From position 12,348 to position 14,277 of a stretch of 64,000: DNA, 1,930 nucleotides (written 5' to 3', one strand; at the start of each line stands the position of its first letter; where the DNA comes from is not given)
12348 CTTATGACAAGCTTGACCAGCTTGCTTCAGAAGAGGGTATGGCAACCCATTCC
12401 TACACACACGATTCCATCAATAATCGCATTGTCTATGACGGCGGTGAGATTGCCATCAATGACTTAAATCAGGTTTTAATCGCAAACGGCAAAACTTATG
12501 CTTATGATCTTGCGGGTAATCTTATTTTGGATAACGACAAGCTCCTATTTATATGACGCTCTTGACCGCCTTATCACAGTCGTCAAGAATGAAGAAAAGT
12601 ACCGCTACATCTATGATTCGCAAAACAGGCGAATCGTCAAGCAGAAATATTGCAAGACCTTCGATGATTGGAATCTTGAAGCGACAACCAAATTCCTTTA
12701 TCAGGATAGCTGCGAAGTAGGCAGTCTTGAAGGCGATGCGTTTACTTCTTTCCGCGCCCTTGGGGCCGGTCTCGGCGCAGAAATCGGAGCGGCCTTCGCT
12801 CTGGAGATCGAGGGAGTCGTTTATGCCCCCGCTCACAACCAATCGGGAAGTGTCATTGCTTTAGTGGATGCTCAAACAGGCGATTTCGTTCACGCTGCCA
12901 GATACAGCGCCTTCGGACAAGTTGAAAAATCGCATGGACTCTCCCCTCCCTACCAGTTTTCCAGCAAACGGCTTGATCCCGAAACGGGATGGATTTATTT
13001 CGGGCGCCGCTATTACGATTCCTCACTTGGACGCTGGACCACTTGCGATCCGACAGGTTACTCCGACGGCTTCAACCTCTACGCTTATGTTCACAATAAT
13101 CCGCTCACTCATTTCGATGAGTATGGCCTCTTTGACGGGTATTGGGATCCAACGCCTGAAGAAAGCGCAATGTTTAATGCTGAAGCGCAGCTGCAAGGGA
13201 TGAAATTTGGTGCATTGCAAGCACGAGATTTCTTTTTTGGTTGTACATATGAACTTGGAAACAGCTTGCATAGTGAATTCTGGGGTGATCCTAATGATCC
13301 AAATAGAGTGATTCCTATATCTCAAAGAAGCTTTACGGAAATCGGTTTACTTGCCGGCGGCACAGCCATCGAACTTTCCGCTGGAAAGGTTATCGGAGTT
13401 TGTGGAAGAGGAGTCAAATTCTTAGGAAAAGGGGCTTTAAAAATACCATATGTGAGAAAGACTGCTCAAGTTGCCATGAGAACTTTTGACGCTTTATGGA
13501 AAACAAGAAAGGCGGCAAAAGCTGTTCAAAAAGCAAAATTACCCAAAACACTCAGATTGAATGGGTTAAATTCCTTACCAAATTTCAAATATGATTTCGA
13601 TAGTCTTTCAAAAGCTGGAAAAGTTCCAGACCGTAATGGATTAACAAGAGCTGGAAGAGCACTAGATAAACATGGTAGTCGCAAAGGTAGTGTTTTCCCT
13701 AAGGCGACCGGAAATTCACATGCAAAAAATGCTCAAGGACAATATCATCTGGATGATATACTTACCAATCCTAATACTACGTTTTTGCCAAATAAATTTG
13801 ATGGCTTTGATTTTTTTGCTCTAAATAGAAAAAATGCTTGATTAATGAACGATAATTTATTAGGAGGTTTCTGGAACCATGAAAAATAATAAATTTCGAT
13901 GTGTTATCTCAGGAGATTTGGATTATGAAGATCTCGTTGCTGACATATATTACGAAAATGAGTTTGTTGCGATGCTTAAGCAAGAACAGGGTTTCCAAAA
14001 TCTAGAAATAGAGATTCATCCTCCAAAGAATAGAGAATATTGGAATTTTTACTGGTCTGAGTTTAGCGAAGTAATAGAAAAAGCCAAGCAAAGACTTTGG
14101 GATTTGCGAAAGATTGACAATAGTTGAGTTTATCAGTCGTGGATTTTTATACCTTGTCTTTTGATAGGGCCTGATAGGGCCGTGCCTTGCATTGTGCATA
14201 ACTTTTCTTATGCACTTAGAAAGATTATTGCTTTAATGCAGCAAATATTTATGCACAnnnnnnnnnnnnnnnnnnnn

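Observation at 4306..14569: Repeating unit [junction motif - intron 5' fragment - RHS core end - toxin - immunity], with an intron-less ancestral unit preserved at the array end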

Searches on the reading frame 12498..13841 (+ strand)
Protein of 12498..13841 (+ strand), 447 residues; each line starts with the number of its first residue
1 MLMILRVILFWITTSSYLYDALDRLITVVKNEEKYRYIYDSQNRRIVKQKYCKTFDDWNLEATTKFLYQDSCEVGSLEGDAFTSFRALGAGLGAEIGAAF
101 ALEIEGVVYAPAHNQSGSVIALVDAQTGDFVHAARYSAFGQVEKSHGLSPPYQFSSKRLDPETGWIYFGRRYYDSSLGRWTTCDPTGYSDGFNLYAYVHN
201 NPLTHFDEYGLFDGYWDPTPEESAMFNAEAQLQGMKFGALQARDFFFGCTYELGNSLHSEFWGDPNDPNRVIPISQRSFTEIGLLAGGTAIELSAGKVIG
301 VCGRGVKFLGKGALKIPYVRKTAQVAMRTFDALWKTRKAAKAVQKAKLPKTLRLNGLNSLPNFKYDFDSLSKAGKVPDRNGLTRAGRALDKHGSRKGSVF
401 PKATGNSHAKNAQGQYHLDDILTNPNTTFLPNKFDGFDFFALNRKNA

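Call 9: search_protein_families(library=pfam, proteins=[window:12498-13841:+], max_evalue=0.01)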
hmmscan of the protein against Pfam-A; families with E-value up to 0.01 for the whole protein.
window:12498-13841:+ (447 aa): 2 families
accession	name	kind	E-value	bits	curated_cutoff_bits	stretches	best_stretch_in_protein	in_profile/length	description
PF25023.1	TEN_YD-shell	-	0.00018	20.2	50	1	97-205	777-893/909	Teneurin YD-shell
PF05593.20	RHS_repeat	-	0.0044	17.8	22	0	19-46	1-29/38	RHS Repeat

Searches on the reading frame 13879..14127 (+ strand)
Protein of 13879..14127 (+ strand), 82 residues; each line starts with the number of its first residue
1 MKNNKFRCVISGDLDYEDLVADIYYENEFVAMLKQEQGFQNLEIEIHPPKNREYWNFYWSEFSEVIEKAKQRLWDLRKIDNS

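Call 9: search_protein_families(library=pfam, proteins=[window:13879-14127:+], max_evalue=0.01)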
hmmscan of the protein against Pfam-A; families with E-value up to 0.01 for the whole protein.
window:13879-14127:+ (82 aa): 0 families

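Call 51: find_encoding_contigs(protein=window:13879-14127:+, flank=10000, max_places=10)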
Protein window:13879-14127:+ (82 aa): no gene with exactly this product is on record in the collection.
